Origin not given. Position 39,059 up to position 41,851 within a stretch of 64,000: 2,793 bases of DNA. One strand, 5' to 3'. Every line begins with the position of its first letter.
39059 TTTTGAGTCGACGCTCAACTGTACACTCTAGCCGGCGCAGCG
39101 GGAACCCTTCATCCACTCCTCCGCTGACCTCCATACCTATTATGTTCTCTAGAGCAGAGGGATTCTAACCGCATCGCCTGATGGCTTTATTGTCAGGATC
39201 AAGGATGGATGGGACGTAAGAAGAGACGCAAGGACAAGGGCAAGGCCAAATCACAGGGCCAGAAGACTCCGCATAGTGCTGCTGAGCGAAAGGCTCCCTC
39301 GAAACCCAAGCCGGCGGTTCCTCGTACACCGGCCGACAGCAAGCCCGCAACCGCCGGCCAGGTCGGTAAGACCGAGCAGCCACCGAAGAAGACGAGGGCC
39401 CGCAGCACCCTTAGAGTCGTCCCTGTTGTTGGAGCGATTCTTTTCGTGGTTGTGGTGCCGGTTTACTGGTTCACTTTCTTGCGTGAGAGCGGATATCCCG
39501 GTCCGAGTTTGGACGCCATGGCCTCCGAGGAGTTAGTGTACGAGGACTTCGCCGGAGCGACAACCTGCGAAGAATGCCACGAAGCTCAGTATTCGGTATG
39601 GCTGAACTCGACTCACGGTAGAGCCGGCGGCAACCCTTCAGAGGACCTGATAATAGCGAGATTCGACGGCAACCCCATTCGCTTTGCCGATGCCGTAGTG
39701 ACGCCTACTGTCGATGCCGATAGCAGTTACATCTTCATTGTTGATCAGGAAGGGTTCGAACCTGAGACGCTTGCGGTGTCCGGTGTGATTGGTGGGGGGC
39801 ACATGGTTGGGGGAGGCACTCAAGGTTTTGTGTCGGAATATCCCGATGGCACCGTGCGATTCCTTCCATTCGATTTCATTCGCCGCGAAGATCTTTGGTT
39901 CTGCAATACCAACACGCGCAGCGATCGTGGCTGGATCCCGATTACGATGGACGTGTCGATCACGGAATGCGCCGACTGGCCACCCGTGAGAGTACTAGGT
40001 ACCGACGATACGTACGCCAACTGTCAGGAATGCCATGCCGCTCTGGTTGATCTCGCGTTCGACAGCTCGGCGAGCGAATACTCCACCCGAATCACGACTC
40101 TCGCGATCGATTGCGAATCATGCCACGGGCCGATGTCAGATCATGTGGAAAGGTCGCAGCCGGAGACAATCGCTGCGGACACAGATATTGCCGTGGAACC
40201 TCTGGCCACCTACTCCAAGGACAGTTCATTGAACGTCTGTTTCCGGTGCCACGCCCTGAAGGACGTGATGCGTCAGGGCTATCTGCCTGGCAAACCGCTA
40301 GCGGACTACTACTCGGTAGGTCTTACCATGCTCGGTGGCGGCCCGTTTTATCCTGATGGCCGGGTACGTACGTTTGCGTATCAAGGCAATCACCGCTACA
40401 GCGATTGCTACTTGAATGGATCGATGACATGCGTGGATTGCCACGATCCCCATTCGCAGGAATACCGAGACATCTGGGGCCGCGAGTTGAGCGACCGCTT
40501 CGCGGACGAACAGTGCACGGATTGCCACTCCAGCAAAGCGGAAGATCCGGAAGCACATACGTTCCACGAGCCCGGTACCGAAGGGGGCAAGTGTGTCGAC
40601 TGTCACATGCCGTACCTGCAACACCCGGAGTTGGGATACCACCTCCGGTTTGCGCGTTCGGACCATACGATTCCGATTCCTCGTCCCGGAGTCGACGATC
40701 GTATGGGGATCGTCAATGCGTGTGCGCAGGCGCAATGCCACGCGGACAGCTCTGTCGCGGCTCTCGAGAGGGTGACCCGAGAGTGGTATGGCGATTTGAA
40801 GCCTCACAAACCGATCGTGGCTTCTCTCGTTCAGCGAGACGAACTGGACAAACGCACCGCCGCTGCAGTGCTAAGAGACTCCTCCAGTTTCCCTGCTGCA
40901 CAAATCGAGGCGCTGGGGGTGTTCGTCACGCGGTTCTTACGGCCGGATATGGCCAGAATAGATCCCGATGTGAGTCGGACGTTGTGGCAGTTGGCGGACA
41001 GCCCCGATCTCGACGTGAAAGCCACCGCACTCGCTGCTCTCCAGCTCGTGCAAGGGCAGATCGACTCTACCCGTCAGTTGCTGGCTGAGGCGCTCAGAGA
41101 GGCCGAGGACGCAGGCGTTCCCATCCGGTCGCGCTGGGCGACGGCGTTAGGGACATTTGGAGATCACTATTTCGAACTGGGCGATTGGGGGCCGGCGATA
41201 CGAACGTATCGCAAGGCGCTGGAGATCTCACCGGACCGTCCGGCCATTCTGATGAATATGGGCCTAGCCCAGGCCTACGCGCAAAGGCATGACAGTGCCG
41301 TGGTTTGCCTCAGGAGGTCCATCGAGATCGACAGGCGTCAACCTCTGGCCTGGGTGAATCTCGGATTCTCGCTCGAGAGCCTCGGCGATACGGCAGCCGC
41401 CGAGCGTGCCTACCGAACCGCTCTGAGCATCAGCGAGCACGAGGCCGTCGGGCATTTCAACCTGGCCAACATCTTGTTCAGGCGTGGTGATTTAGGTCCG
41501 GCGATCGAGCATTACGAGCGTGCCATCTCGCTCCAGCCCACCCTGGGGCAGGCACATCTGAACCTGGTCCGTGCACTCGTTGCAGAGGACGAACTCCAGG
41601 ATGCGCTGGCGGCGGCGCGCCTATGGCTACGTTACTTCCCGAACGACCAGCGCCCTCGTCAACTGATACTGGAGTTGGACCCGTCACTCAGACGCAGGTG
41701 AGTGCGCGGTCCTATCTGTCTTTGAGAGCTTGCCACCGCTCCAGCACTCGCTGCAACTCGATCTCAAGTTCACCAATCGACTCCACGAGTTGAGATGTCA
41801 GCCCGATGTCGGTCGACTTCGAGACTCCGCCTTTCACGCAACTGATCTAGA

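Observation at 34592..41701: Redox island with no recognisable catalytic subunit: EB_dh haem-b protein, cupredoxin::polyferredoxin fusion and CuA-like cupredoxin, flanked by a 4-domain cytochrome c and an 8-haem TPR cytochrome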

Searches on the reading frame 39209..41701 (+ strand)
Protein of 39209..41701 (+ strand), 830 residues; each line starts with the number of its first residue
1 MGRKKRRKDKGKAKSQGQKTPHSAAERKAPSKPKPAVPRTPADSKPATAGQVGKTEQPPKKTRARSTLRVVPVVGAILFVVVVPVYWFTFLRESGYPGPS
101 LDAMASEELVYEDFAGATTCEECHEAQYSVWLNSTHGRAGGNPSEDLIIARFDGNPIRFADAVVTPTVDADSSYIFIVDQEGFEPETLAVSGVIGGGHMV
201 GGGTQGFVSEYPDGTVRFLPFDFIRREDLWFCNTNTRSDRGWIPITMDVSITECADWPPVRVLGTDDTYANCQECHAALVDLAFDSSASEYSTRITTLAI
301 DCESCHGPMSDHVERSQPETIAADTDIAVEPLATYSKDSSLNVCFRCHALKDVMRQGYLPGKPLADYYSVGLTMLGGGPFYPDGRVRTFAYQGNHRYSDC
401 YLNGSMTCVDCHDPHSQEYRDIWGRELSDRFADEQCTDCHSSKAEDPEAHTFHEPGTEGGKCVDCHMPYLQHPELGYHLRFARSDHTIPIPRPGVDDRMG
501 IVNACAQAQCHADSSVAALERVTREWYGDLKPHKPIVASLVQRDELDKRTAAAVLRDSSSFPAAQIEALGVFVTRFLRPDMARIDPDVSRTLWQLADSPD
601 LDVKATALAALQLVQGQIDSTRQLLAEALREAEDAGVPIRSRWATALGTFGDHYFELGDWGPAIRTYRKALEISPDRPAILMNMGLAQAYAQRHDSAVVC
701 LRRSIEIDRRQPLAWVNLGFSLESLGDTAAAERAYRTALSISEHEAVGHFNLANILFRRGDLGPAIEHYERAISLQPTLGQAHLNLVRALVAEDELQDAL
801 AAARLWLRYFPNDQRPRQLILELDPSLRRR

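Call 5: search_protein_families(library=pfam, proteins=[window:39209-41701:+], max_evalue=0.01)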
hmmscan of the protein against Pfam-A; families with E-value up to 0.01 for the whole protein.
window:39209-41701:+ (830 aa): 24 families
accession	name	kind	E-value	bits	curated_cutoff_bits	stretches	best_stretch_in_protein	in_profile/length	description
PF00515.34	TPR_1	-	1.2e-24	85.5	27.8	3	746-778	1-33/34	Tetratricopeptide repeat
PF13414.12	TPR_11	-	6.6e-23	80.6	26.8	2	651-688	1-38/42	TPR repeat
PF07719.23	TPR_2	-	7.4e-23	79.2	27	3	748-778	3-33/34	Tetratricopeptide repeat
PF13424.12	TPR_12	-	9.9e-20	71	30.1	4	714-776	5-75/77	Tetratricopeptide repeat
PF13181.12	TPR_8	-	1.7e-17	62.5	25.7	2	714-743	3-32/34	Tetratricopeptide repeat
PF14559.12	TPR_19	-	1e-13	51.8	25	2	756-819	1-64/68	Tetratricopeptide repeat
PF13428.12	TPR_14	-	7.9e-13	48.2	23.5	1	750-787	5-42/44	Tetratricopeptide repeat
PF13431.12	TPR_17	-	4.8e-12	45.6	24.4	0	700-732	1-33/34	Tetratricopeptide repeat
PF13432.12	TPR_16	-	3.9e-09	37.2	32.7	2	721-777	6-62/65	Tetratricopeptide repeat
PF17874.7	TPR_MalT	-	1.5e-08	34.8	45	1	713-790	41-124/336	MalT-like TPR region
PF24575.1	TPR_Slam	-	4.6e-08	33.9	35.2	0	759-799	60-100/104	Surface lipoprotein assembly modifier, N-terminal TPR repeats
PF23914.1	TPR_CcmH_CycH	-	7.7e-08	32.8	42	1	735-805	39-109/158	Cytochrome c-type biogenesis protein H TPR domain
PF13371.12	TPR_9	-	5.9e-07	29.9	35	0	691-745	8-62/73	Tetratricopeptide repeat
PF13174.12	TPR_6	-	1.6e-06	28.8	26.3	0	714-738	2-26/33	Tetratricopeptide repeat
PF13176.12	TPR_7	-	2e-06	27.9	27.9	0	656-677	11-32/36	Tetratricopeptide repeat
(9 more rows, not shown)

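Call 6: search_protein_families(library=ncbifam, proteins=[window:39209-41701:+], max_evalue=0.01)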
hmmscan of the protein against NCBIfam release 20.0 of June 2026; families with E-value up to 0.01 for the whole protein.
window:39209-41701:+ (830 aa): 26 families (the best 25 are shown)
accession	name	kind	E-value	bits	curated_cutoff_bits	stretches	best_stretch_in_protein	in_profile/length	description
NF040959.1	MamA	equivalog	1.9e-16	60.1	200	2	653-775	80-202/204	magnetosome protein MamA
TIGR03508.1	decahem_SO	subfamily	2.6e-15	56.6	192.2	2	270-355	3-82/258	DmsE family decaheme c-type cytochrome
TIGR02917.1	PEP_TPR_lipo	equivalog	4.7e-15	54.6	312.2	1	648-815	605-771/899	XrtA/PEP-CTERM system TPR-repeat protein PrsT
NF041028.1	decahem_GSU2203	exception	3.4e-13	49.5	325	2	270-354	37-114/317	GSU2203 family decaheme c-type cytochrome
NF033920.0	C39_PA2778_fam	equivalog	1.1e-12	47.9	150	1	711-804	155-248/255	PA2778 family cysteine peptidase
TIGR02521.1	type_IV_pilW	equivalog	1.2e-10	41.3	154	1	683-776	34-129/234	type IV pilus biogenesis/stability protein PilW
NF041198.1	UshA_like_PCGU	equivalog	1.3e-10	40.5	275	2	270-349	443-509/519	UshA-like (seleno)protein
TIGR03146.1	cyt_nit_nrfB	equivalog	7.9e-08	32.7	166.6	2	267-354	9-97/145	cytochrome c nitrite reductase pentaheme subunit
NF047507.1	TPR_BatC_Lepto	exception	1.1e-07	31.5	175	1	738-786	88-136/214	TPR repeat-containing protein BatC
NF002725.1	PRK02603.1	equivalog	2.4e-07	30.9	143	2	658-732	49-126/173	photosystem I assembly protein Ycf3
NF033758.1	gliding_GltE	equivalog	9.5e-07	28.1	225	1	728-820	68-160/411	adventurous gliding motility TPR repeat lipoprotein GltE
TIGR02552.1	LcrH_SycD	equivalog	4.2e-06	26.5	104.8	0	715-776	55-116/136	SycD/LcrH family type III secretion system chaperone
NF008659.0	PRK11659.1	equivalog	1.1e-05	25.3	184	1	266-353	43-122/188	cytochrome c nitrite reductase pentaheme subunit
TIGR00540.1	TPR_hemY_coli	hypoth_equivalog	1.5e-05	23.9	142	1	608-738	266-385/385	heme biosynthesis-associated TPR protein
NF040886.1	cyt_C_like_Sec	equivalog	2.6e-05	23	250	0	117-139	45-67/423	multiheme c-type cytochrome (seleno)protein ExtKL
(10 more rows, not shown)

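Call 36: search_solved_structures(query=window:39209-41701:+, max_evalue=1)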
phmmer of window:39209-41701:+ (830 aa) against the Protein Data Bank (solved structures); distinct sequences matched with E-value up to 1: 152 (the best 60 are shown).
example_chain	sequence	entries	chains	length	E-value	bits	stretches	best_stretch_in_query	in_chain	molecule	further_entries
9qhb_A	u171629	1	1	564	1.5e-77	265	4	645-787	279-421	Engineered tetratricopeptide repeat protein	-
8bu0_A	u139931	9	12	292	1.3e-41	146.1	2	644-789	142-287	Consensus tetratricopeptide repeat protein | Crystal structure of an 8-repeat consensus TPR superhelix with Zinc. | Monomer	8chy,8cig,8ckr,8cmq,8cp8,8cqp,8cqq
9qhc_A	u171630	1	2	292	4e-40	141.2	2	645-789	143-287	Engineered tetratricopeptide repeat protein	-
7yea_A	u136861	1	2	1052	6.3e-35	124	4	662-811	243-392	UDP-N-acetylglucosamine--peptide N-acetylglucosaminyltransferase 110 kDa subunit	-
7yeh_B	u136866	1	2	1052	7.3e-35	123.7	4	662-811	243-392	UDP-N-acetylglucosamine--peptide N-acetylglucosaminyltransferase 110 kDa subunit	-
7ntf_A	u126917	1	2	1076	7.4e-35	123.7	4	662-811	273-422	Isoform 1 of UDP-N-acetylglucosamine--peptide N-acetylglucosaminyltransferase 110 kDa subu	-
1w3b_A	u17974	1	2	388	3.1e-31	111.8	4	714-809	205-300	UDP-N-ACETYLGLUCOSAMINE--PEPTIDE N-ACETYLGLUCOSAMINYLTRANSFERASE 110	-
6eou_A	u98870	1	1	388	4.9e-31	111.1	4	714-808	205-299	UDP-N-acetylglucosamine--peptide N-acetylglucosaminyltransferase 110 kDa subunit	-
8ch0_A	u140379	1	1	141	1.5e-19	73.1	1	646-777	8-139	Consensus tetratricopeptide repeat protein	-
2fo7_A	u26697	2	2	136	1.7e-19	72.9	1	649-777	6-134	SYNTHETIC CONSENSUS TPR PROTEIN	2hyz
7obi_A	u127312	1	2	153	1.9e-16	62.8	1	644-786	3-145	CTPR-rv4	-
9gzg_A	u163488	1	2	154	2.2e-16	62.6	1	644-789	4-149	Engineered CTPR protein with glutamic acids for conductivity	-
6vbu_8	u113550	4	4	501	8.9e-14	54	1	645-824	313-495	Bardet-Biedl syndrome 8 protein | Tetratricopeptide repeat domain 8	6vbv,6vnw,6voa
1na0_A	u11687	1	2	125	1.6e-13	53.1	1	683-789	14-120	designed protein CTPR3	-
2wqh_A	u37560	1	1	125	8.6e-13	50.7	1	684-789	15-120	CTPR3Y3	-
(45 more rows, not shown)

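Call 38: find_homologous_proteins(query=window:39209-41701:+)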
Query window:39209-41701:+ (830 aa): 1683 proteins with E <= 0.001 among 8000 candidates; the best 120 are listed.
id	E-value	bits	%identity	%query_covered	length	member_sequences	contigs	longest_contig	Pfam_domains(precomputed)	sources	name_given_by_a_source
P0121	0.0e+0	1945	100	100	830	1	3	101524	PF13431.13,PF23914.2,PF09699.16,PF13414.13,PF13176.13,PF13428.13,PF14522.12,PF13374.13,PF14559.13,PF24575.2,PF13435.12,PF13371.13,PF17874.8,PF00515.35,PF13424.13,PF13432.13,PF13181.13,PF07719.24,PF13174.13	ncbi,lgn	-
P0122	0.0e+0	1571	79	100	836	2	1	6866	PF13431.13,PF23914.2,PF09699.16,PF13414.13,PF13428.13,PF14522.12,PF13374.13,PF14559.13,PF24575.2,PF13435.12,PF00515.35,PF13424.13,PF13432.13,PF13181.13,PF07719.24,PF13174.13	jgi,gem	-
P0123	0.0e+0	1502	81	93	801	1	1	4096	PF13431.13,PF23914.2,PF13414.13,PF13176.13,PF13428.13,PF14522.12,PF14559.13,PF24575.2,PF13435.12,PF00515.35,PF13424.13,PF13432.13,PF13181.13,PF07719.24,PF13174.13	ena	-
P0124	0.0e+0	1450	76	96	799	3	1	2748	PF13431.13,PF13414.13,PF13176.13,PF13428.13,PF14522.12,PF14559.13,PF24575.2,PF00515.35,PF13424.13,PF13432.13,PF13181.13,PF07719.24,PF13174.13,PF22113.2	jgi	jgi:tetratricopeptide (TPR) repeat protein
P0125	0.0e+0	1439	75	96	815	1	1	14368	PF10602.16,PF13431.13,PF23914.2,PF13414.13,PF13176.13,PF13428.13,PF14522.12,PF13374.13,PF14559.13,PF24575.2,PF13435.12,PF00515.35,PF13424.13,PF13432.13,PF13181.13,PF07719.24,PF13174.13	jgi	-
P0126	0.0e+0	1408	72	99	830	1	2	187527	PF13431.13,PF09699.16,PF13414.13,PF13428.13,PF14522.12,PF14559.13,PF13435.12,PF13371.13,PF00515.35,PF13424.13,PF13432.13,PF13181.13,PF07719.24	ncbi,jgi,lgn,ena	-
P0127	0.0e+0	1408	74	97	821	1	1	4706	PF13431.13,PF09699.16,PF13414.13,PF13176.13,PF13428.13,PF14522.12,PF14559.13,PF24575.2,PF13435.12,PF13371.13,PF00515.35,PF13424.13,PF13432.13,PF13181.13,PF07719.24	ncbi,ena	-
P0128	0.0e+0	1405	74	97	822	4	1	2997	PF13431.13,PF09699.16,PF13414.13,PF13176.13,PF13428.13,PF14522.12,PF14559.13,PF13435.12,PF00515.35,PF13424.13,PF13432.13,PF13181.13,PF07719.24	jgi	jgi:tetratricopeptide (TPR) repeat protein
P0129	0.0e+0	1404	80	88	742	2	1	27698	PF13431.13,PF23914.2,PF13414.13,PF13176.13,PF13428.13,PF14522.12,PF13374.13,PF14559.13,PF24575.2,PF00515.35,PF13424.13,PF13432.13,PF13181.13,PF07719.24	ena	-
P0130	0.0e+0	1398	77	91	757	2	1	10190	PF13431.13,PF23914.2,PF09699.16,PF13414.13,PF13176.13,PF13428.13,PF14522.12,PF14559.13,PF24575.2,PF13435.12,PF13371.13,PF00515.35,PF13424.13,PF13432.13,PF13181.13,PF07719.24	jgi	jgi:Flp pilus assembly protein TadD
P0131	0.0e+0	1225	77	80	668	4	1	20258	PF13431.13,PF23914.2,PF13414.13,PF13428.13,PF14522.12,PF13374.13,PF14559.13,PF24575.2,PF13371.13,PF00515.35,PF13424.13,PF13432.13,PF13181.13,PF07719.24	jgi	-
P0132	0.0e+0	1175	61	100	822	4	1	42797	PF13431.13,PF23914.2,PF09699.16,PF13414.13,PF13176.13,PF13428.13,PF14522.12,PF13374.13,PF14559.13,PF24575.2,PF13435.12,PF17874.8,PF00515.35,PF13424.13,PF13432.13,PF13181.13,PF07719.24,PF13174.13,PF22113.2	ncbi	-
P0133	0.0e+0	1173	62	100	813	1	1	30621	PF13431.13,PF23914.2,PF09699.16,PF13414.13,PF13176.13,PF13428.13,PF14522.12,PF13374.13,PF14559.13,PF24575.2,PF13435.12,PF13371.13,PF17874.8,PF00515.35,PF13424.13,PF13432.13,PF13181.13,PF07719.24,PF13174.13,PF22113.2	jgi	jgi:tetratricopeptide (TPR) repeat protein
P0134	0.0e+0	1168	65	93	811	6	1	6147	PF13431.13,PF23914.2,PF09699.16,PF13414.13,PF13176.13,PF13428.13,PF14522.12,PF13374.13,PF14559.13,PF24575.2,PF13435.12,PF13371.13,PF00515.35,PF13424.13,PF13432.13,PF13181.13,PF07719.24,PF13174.13,PF22113.2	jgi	jgi:tetratricopeptide (TPR) repeat protein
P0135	0.0e+0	1160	63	93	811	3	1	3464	PF13431.13,PF23914.2,PF09699.16,PF13414.13,PF13176.13,PF13428.13,PF14522.12,PF13374.13,PF14559.13,PF24575.2,PF13435.12,PF13371.13,PF00515.35,PF13424.13,PF13432.13,PF13181.13,PF07719.24,PF13174.13,PF22113.2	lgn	-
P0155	4.0e-254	864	53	92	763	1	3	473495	PF13431.13,PF23914.2,PF09699.16,PF14537.12,PF13414.13,PF13176.13,PF13428.13,PF14522.12,PF13374.13,PF07721.21,PF14559.13,PF24575.2,PF13371.13,PF00515.35,PF12895.14,PF13424.13,PF13432.13,PF13181.13,PF02335.21,PF07719.24,PF13174.13,PF22113.2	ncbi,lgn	-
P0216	2.8e-231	788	48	87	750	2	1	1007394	PF13431.13,PF09699.16,PF14537.12,PF13414.13,PF13428.13,PF14522.12,PF14559.13,PF13435.12,PF13371.13,PF00515.35,PF12895.14,PF13424.13,PF13432.13,PF13181.13,PF02335.21,PF07719.24,PF22113.2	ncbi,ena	-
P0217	3.0e-231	788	51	85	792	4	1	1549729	PF13431.13,PF09699.16,PF14537.12,PF13414.13,PF13176.13,PF13428.13,PF14522.12,PF13374.13,PF07721.21,PF14559.13,PF24575.2,PF13435.12,PF13371.13,PF00515.35,PF13424.13,PF21033.5,PF13432.13,PF13429.13,PF13181.13,PF07719.24,PF13174.13,PF22113.2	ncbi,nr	ncbi:Photosystem I assembly protein Ycf3 [bacterium HR33]|nr:Photosystem I assembly protein Ycf3 [ba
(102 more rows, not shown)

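Call 39: find_encoding_contigs(protein=P0217, flank=8000, max_places=1)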
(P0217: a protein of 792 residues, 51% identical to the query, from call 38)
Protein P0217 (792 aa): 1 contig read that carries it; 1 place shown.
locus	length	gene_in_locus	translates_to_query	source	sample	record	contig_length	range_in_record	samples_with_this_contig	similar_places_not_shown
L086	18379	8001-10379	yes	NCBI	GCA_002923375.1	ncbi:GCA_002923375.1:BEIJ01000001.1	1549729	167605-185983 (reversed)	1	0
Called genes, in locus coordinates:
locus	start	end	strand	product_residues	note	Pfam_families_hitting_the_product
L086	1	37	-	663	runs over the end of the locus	PF00999:Na_H_Exchanger, PF02254:TrkA_N, PF02080:TrkA_C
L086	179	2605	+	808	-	PF02129:Peptidase_S15 (weak), PF00326:Peptidase_S9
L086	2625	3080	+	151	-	PF01894:YjbQ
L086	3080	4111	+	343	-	PF00248:Aldo_ket_red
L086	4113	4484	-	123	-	PF04020:Phage_holin_4_2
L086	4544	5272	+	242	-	PF00005:ABC_tran, PF13304:AAA_21 (faint)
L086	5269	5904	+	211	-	PF00528:BPD_transp_1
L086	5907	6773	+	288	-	PF04069:OpuAC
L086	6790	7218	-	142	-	PF02566:OsmC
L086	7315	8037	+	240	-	PF00034:Cytochrom_C, PF13442:Cytochrome_CBB3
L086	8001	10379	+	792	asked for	PF13414:TPR_11, PF13424:TPR_12, PF13432:TPR_16, PF00515:TPR_1, PF07719:TPR_2, PF13414:TPR_11, PF13424:TPR_12, PF13432:TPR_16, +19 more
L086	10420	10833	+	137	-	PF00903:Glyoxalase, PF12681:Glyoxalase_2 (faint), PF13669:Glyoxalase_4 (weak), PF18029:Glyoxalase_6, PF22677:Ble-like_N (weak)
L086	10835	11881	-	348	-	PF00296:Bac_luciferase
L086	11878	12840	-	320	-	-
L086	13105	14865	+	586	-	PF05960:DUF885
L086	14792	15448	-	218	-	PF14064:HmuY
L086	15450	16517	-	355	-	PF03054:tRNA_Me_trans, PF20259:tRNA_Me_trans_M, PF20258:tRNA_Me_trans_C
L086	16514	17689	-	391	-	PF00266:Aminotran_5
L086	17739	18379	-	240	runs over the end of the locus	PF02585:PIG-L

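Call 40: find_encoding_contigs(protein=P0155, flank=8000, max_places=1)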
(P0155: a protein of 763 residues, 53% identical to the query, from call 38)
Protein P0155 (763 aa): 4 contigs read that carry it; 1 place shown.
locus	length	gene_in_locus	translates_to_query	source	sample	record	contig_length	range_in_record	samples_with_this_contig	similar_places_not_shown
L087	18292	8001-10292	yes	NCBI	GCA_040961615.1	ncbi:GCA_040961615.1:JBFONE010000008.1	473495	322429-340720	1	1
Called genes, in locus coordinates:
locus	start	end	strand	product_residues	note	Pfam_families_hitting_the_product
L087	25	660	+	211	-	PF01243:PNPOx_N, PF12766:Pyridox_oxase_2 (weak), PF10590:PNP_phzG_C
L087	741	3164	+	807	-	PF02129:Peptidase_S15 (weak), PF00326:Peptidase_S9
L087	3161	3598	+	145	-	PF01894:YjbQ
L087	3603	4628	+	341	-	PF00248:Aldo_ket_red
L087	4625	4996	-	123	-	PF04020:Phage_holin_4_2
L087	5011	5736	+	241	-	PF00005:ABC_tran, PF13304:AAA_21 (faint)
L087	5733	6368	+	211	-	PF00528:BPD_transp_1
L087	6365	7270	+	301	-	PF04069:OpuAC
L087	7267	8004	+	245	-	PF00034:Cytochrom_C, PF13442:Cytochrome_CBB3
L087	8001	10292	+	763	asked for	PF13414:TPR_11, PF13432:TPR_16 (weak), PF13424:TPR_12 (weak), PF13414:TPR_11 (weak), PF13424:TPR_12, PF13414:TPR_11 (weak), PF13432:TPR_16, PF14559:TPR_19, +21 more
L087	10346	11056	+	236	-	PF01791:DeoC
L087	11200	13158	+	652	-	PF00664:ABC_membrane, PF00005:ABC_tran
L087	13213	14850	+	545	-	PF05960:DUF885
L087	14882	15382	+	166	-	PF04191:PEMT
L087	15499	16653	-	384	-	PF00296:Bac_luciferase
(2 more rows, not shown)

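Call 41: find_encoding_contigs(protein=P0216, flank=8000, max_places=1)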
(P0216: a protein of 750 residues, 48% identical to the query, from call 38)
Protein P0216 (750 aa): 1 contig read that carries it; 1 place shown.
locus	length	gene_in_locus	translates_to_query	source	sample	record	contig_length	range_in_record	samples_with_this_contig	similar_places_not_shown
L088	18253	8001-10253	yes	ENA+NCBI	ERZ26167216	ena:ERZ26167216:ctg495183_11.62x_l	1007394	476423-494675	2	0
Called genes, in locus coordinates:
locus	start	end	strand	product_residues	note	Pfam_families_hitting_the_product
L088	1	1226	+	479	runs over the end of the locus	PF01979:Amidohydro_1, PF07969:Amidohydro_3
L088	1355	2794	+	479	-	PF01979:Amidohydro_1, PF07969:Amidohydro_3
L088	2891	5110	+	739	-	PF07732:Cu-oxidase_3, PF00394:Cu-oxidase (weak), PF07731:Cu-oxidase_2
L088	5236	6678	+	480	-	PF01979:Amidohydro_1, PF07969:Amidohydro_3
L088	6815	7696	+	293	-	PF00753:Lactamase_B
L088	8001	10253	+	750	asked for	PF02335:Cytochrom_C552 (faint), PF09699:Paired_CXXCH_1 (faint), PF13435:Cytochrome_C554 (faint), PF22113:Mtrc-MtrF_II-IV_dom (weak), PF13432:TPR_16 (weak), PF13414:TPR_11 (weak), PF13431:TPR_17 (weak), PF13432:TPR_16 (weak), +10 more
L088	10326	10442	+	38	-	-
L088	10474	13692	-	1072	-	PF25852:DUF6242_C (faint), PF02012:BNR (faint), PF13088:BNR_2 (faint), PF15902:Sortilin-Vps10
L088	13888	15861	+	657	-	PF01011:PQQ, PF13360:PQQ_2 (weak)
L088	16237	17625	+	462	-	PF00202:Aminotran_3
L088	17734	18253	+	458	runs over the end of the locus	PF00324:AA_permease, PF13520:AA_permease_2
